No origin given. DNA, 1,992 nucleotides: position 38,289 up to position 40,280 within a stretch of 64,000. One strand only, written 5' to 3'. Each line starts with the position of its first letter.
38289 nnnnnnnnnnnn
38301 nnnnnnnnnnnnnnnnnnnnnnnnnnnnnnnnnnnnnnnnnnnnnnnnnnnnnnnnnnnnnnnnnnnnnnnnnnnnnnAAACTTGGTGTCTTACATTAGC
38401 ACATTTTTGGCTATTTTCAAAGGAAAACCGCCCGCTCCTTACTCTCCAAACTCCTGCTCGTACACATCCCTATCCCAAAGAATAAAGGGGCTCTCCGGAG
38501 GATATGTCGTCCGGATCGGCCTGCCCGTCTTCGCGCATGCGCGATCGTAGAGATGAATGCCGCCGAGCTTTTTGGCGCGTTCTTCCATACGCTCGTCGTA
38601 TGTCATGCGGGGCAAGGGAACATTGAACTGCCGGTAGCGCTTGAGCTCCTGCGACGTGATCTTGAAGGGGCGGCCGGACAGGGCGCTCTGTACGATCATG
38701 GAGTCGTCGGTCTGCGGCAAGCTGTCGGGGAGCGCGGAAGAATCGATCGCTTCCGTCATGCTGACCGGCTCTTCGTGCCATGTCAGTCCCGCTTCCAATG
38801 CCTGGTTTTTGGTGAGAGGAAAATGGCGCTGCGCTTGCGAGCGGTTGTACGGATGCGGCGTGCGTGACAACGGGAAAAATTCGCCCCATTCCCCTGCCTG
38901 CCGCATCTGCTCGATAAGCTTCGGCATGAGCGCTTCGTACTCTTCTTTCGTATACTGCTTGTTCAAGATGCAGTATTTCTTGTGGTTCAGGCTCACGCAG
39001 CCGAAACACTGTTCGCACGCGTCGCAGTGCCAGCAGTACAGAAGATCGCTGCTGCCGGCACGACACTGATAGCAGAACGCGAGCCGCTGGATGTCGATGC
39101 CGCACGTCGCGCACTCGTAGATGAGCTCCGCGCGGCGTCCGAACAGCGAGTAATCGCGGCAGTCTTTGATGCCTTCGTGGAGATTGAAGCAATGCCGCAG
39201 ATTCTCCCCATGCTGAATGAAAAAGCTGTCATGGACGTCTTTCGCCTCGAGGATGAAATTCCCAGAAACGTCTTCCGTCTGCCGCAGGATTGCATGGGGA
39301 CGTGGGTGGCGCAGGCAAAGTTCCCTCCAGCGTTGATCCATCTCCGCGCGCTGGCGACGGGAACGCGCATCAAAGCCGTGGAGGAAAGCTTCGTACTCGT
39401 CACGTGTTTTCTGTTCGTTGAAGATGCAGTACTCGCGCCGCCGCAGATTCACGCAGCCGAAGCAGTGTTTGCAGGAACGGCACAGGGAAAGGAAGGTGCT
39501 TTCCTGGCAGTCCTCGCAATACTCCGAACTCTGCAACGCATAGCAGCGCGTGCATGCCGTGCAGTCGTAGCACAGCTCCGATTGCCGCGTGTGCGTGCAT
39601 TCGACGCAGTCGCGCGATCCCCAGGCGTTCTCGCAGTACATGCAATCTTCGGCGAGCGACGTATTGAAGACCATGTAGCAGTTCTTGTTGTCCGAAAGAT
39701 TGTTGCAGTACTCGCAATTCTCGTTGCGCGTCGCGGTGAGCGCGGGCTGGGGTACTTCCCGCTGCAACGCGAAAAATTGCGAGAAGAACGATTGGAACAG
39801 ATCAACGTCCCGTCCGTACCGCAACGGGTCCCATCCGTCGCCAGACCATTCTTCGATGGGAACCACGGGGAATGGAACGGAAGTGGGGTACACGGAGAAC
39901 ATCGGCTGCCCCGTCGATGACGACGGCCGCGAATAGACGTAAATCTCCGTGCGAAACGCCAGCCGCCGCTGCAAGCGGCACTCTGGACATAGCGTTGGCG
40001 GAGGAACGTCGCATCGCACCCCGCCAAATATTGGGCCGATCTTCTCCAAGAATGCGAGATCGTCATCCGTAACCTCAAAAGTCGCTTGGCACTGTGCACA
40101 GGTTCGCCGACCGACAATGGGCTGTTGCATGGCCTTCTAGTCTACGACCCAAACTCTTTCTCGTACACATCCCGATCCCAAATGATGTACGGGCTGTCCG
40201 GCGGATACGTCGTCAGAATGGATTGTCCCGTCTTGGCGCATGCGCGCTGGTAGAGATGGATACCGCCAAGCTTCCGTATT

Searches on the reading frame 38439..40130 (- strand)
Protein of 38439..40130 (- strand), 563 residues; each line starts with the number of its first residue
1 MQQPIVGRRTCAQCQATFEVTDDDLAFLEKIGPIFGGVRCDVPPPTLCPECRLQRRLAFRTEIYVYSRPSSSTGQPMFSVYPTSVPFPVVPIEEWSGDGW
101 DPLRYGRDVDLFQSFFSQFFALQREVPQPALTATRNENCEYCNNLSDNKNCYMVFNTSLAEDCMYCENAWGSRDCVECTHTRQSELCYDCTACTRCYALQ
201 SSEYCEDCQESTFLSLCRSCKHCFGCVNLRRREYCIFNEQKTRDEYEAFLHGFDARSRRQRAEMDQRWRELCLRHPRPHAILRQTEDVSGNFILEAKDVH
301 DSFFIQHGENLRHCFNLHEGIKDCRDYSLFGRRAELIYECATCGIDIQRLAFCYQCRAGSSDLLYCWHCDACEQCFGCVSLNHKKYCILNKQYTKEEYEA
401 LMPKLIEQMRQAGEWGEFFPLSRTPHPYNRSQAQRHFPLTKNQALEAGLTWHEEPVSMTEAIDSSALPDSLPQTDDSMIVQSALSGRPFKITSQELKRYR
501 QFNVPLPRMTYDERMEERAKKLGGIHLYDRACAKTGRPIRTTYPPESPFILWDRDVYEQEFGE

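Call 3: search_protein_families(library=pfam, proteins=[window:38439-40130:-], max_evalue=1)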
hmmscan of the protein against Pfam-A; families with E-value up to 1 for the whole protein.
window:38439-40130:- (563 aa): 0 families

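Call 4: search_protein_families(library=ncbifam, proteins=[window:38439-40130:-], max_evalue=1)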
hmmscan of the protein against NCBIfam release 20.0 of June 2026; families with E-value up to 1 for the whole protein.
window:38439-40130:- (563 aa): 0 families

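Call 47: search_protein_families(library=padloc, proteins=[window:38439-40130:-], max_evalue=0.1)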
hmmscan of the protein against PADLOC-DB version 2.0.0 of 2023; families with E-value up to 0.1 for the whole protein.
window:38439-40130:- (563 aa): 1 family
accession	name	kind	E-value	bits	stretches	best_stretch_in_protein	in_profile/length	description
PDLC03546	HNH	-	0.036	11.1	1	339-422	33-119/282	Type II restriction enzyme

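Call 48: search_protein_families(library=phrogs, proteins=[window:38439-40130:-], max_evalue=0.1)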
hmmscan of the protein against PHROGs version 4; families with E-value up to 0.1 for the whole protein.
window:38439-40130:- (563 aa): 1 family
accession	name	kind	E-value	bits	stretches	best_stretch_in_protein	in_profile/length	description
phrog_15341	-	unknown function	0.002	18.6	1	138-235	41-136/276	-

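Call 51: find_related_loci(query=A1, collection=genome_contigs, flank=6000)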
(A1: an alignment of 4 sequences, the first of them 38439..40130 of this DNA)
Query A1 (563 aa) in genome_contigs; peptide patterns used: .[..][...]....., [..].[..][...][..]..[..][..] (x = any residue, [..] = any of these).
600 stretches matched a pattern (row limit reached: there are more); 570 encode a relative of the query (tblastn E <= 1e-3); the best 80 are kept; 78 distinct loci.
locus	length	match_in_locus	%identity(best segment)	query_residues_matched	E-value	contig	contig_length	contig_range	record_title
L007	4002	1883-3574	58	1-562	0e+0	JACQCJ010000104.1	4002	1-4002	MAG: Candidatus Peregrinibacteria bacterium isolate NC_groundwater_965_Pr1_S-0.2um_56_77 Montesol18-Sp2_coassembly_scaff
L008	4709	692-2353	57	9-561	0e+0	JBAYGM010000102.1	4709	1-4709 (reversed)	MAG: Candidatus Gracilibacteria bacterium isolate SO_2016_GW1_125 scaffold35529_OW334_2016, whole genome shotgun sequenc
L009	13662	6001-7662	57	9-561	0e+0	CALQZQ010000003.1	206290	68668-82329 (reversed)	MAG: Candidatus Peribacteria bacterium isolate MaH-04nov19-42 genome assembly, contig: MaH-04nov19-C38, whole genome sho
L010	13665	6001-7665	57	8-561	0e+0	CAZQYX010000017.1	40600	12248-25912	MAG TPA_asm: uncultured Candidatus Peribacteria bacterium isolate ERP113451_co3_227 genome assembly, contig: NODE_603_le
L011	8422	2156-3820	53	8-561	0e+0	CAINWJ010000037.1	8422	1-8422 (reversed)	Candidatus Peribacteria bacterium isolate LaPlata_bin-3506 genome assembly, contig: bin-3506:037/161, whole genome shotg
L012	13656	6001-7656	47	8-561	5e-177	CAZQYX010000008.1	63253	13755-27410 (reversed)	MAG TPA_asm: uncultured Candidatus Peribacteria bacterium isolate ERP113451_co3_227 genome assembly, contig: NODE_193_le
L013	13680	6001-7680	40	8-560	7e-136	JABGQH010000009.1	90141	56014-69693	MAG: Candidatus Peregrinibacteria bacterium isolate co234_bin51 NODE_490_length_90141_cov_18.452179, whole genome shotgu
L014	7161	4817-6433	41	8-552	7e-135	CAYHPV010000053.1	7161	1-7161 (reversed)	MAG TPA_asm: uncultured Candidatus Peribacteria bacterium isolate ERP119705_co15_16 genome assembly, contig: NODE_13117_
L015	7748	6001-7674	40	8-561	2e-132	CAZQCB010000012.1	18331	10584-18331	MAG TPA_asm: uncultured Candidatus Peribacteria bacterium isolate SRP178908_co2_130 genome assembly, contig: NODE_1283_l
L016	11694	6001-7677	38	5-557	6e-129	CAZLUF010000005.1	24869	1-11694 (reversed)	MAG TPA_asm: uncultured Candidatus Peribacteria bacterium isolate SRP278252_co2_102 genome assembly, contig: NODE_3978_l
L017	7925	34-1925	41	5-557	4e-128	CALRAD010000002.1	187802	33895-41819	MAG: Candidatus Peribacteria bacterium isolate MaH-04nov19-275 genome assembly, contig: MaH-04nov19-C52, whole genome sh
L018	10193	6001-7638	40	5-546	8e-128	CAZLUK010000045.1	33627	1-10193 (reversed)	MAG TPA_asm: uncultured Candidatus Peribacteria bacterium isolate binchicken_co203_97 genome assembly, contig: k141_3258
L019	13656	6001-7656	39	4-560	6e-128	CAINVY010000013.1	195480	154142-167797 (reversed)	uncultured Candidatus Peregrinibacteria bacterium isolate AlinenLipids_bin-5541 genome assembly, contig: bin-5541:13/13,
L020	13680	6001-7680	39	5-561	7e-127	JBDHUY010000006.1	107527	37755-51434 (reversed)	MAG: Candidatus Gracilibacteria bacterium isolate AS-MICRO-OLR.153 NODE_451_length_107527_cov_12.834721, whole genome sh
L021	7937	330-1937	40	14-552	3e-126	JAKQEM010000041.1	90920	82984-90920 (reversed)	MAG: bacterium isolate USDE_maxbin.105 k141_593127, whole genome shotgun sequence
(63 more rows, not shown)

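Call 85: find_related_loci(query=A1, collection=viral_contigs, flank=8000)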
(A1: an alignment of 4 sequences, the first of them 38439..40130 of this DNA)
Query A1 (563 aa) in viral_contigs; peptide patterns used: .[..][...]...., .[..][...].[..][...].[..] (x = any residue, [..] = any of these).
495 stretches matched a pattern; 1 encode a relative of the query (tblastn E <= 1e-3); 1 distinct loci.
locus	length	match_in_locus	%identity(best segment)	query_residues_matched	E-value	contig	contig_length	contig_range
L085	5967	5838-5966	51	209-402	4e-9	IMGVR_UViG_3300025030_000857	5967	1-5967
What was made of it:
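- Tried and rejected: A viral-contig scan found one fragment (call 85).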

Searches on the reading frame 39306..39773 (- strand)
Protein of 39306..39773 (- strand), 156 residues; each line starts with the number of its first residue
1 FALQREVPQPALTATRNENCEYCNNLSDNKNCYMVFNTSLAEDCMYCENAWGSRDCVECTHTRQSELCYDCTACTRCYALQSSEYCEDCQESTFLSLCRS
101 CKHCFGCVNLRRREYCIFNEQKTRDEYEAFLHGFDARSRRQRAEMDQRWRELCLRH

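Call 42: predict_structure(alignment_id=A3)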
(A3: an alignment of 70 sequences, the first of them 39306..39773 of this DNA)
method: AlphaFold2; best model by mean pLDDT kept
length: 156 residues; sequences in the alignment: 70
mean_pLDDT: 81.2   pTM: 0.66
mean pLDDT of the five models: 81.2, 79.6, 79.5, 77.5, 72.1
residues with pLDDT >= 90: 16; 70-90: 117; 50-70: 21; < 50: 2
segments of 3 or more residues with pLDDT < 50: none
pLDDT, mean of each block of 10 residues (from residue 1): 82 79 87 87 86 90 88 84 73 58 70 78 90 82 86 80
secondary structure, 60 per line:
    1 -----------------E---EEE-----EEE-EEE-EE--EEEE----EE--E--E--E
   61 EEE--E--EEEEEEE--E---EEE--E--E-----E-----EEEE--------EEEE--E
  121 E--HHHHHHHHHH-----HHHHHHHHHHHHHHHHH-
elements in order: E22-24 E30-32 E34-36 E42-45 E60-63 E69-75 E82-84 E102-105 E114-117 H124-133 H139-155
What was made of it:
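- AF2 module-only model: pLDDT 81 (call 42).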

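Call 44: fold_search(model_id=the predicted structure, library=pdb)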
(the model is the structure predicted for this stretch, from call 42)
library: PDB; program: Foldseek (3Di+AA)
matches with E <= 10: 37; with E <= 0.001: 0
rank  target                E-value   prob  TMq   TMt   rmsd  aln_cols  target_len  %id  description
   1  1ezg_A                7.1e-01  0.20  0.22  0.36   7.2        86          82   17  CRYSTAL STRUCTURE OF ANTIFREEZE PROTEIN FROM THE BEETLE, TENEBRIO MOLITOR (released 2000-08-09)
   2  5cya_A                9.0e-01  0.05  0.14  0.14  10.8       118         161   10  Crystal structure of Arl2 GTPase-activating protein tubulin cofactor C (TBCC) (released 2015-08-12)
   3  5jmc_D                1.3e+00  0.02  0.14  0.19  10.1        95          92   10  Receptor binding domain of Botulinum neurotoxin A in complex with rat SV2C (released 2016-06-15)
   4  1l1i_MODEL_1_A        1.6e+00  0.12  0.21  0.35   7.2        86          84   17  Solution Structure of the Tenebrio molitor Antifreeze Protein (released 2002-05-22)
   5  5cya_B                2.1e+00  0.03  0.14  0.13  11.3        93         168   11  Crystal structure of Arl2 GTPase-activating protein tubulin cofactor C (TBCC) (released 2015-08-12)
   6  9qrm_B                2.3e+00  0.01  0.11  0.05  12.1       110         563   14  X-ray structure of Kp32gp38 in complex with K21 pyr5 (released 2025-09-03)
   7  9ozl_A                2.3e+00  0.01  0.10  0.06  13.1        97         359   10  Crystal structure of the polysaccharide lyase RbmB from Vibrio cholerae (released 2026-03-11)
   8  1qa1                  2.4e+00  0.02  0.12  0.05   9.9        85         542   14  TAILSPIKE PROTEIN, MUTANT V331G (released 2000-01-12)
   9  7jw4_B                2.6e+00  0.02  0.11  0.05  10.1        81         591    6  Crystal structure of PdGH110B in complex with D-galactose (released 2020-11-04)
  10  6k0q_A                3.1e+00  0.01  0.12  0.06   9.9       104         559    8  Catalytic domain of GH87 alpha-1,3-glucanase D1068A in complex with nigerose (released 2019-12-25)
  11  6fls_A                3.1e+00  0.01  0.11  0.09  10.2        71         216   14  Pentapeptide repeat family protein from Clostridium botulinum (released 2018-08-15)
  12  6k0p_A                3.1e+00  0.01  0.11  0.05  10.2        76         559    9  Catalytic domain of GH87 alpha-1,3-glucanase D1045A in complex with nigerose (released 2019-12-25)
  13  9ozl_C                3.3e+00  0.04  0.16  0.08  10.5       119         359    8  Crystal structure of the polysaccharide lyase RbmB from Vibrio cholerae (released 2026-03-11)
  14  4urr_B                3.3e+00  0.01  0.12  0.05  12.0       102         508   11  Tailspike protein of Sf6 bacteriophage bound to Shigella flexneri O- antigen octasaccharide fragment (released 2015-07-15)
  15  6k0m                  3.3e+00  0.01  0.10  0.05  10.2        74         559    8  Catalytic domain of GH87 alpha-1,3-glucanase from Paenibacillus glycanilyticus FH11 (released 2019-12-25)
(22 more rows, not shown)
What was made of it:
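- On TmAFP-type 12-residue beta-helix (structural class): Foldseek E 0.7, TM 0.22/0.36 (call 44).
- Closest known: Tenebrio molitor antifreeze protein. Same: It is the top Foldseek PDB neighbour of the module-1 model (call 44).
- Its PDB neighbours are all but one beta-solenoids, led by TmAFP 1ezg (call 44). TmAFP is the nearest PDB structure (call 44).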

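Call 58: fold_search(model_id=the predicted structure, library=viral)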
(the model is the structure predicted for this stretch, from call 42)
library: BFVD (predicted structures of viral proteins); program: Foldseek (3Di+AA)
matches with E <= 10: 40; with E <= 0.001: 2
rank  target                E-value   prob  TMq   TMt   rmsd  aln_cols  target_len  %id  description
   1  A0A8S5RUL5            6.7e-06  1.00  0.51  0.28   7.0       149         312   15  (no name in the UniProt tables at hand)
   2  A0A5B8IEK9            1.8e-05  1.00  0.33  0.37   5.2        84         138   23  TNFR-Cys domain-containing protein [Mimiviridae sp. ChoanoV1]
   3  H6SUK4                2.2e-03  0.84  0.19  0.21  13.9       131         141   18  Caib/baif family protein [Campylobacter virus IBB35]
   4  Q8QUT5                1.4e+00  0.04  0.16  0.18   9.9        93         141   12  ORF025R [Infectious spleen and kidney necrosis virus (isolate Mandarin fish/China/Nanhai/1998)]
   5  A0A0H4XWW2            1.7e+00  0.03  0.15  0.13   8.9       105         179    8  Uncharacterized protein [Salmon gill poxvirus]
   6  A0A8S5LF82            2.4e+00  0.01  0.11  0.04  11.4       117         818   10  Spherulation-specific family 4 [Siphoviridae sp. ct3CA7]
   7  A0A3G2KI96            2.6e+00  0.01  0.13  0.05  11.2       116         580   14  Glycosidase [Arthrobacter phage Peas]
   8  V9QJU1                2.7e+00  0.01  0.09  0.06  11.7        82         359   10  (no name in the UniProt tables at hand)
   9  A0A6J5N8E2            3.2e+00  0.01  0.14  0.06  10.2       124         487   14  Uncharacterized protein [uncultured Caudovirales phage]
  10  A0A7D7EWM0            3.4e+00  0.01  0.09  0.06  10.4        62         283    5  (no name in the UniProt tables at hand)
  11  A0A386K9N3            3.6e+00  0.01  0.10  0.04  10.7       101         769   12  Minor tail protein [Gordonia phage Turuncu]
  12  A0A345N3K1            3.9e+00  0.01  0.14  0.15   9.1        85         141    8  (no name in the UniProt tables at hand)
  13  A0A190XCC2            3.9e+00  0.01  0.14  0.04  11.1       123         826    9  Tail fiber protein [Acinetobacter phage LZ35]
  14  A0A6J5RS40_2          3.9e+00  0.01  0.11  0.03  13.7       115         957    8  Parallel beta-helix repeat [uncultured Caudovirales phage]
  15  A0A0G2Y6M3            4.1e+00  0.01  0.14  0.03   9.2        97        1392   18  Collagen-like protein 6 [Acanthamoeba polyphaga mimivirus]
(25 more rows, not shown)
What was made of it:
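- Closest known: phrog_15341 and BFVD model A0A8S5RUL5. Same: Foldseek against A0A8S5RUL5 gives E 6.7e-6, probability 1.0, TMq 0.51 over 149 columns (call 58).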
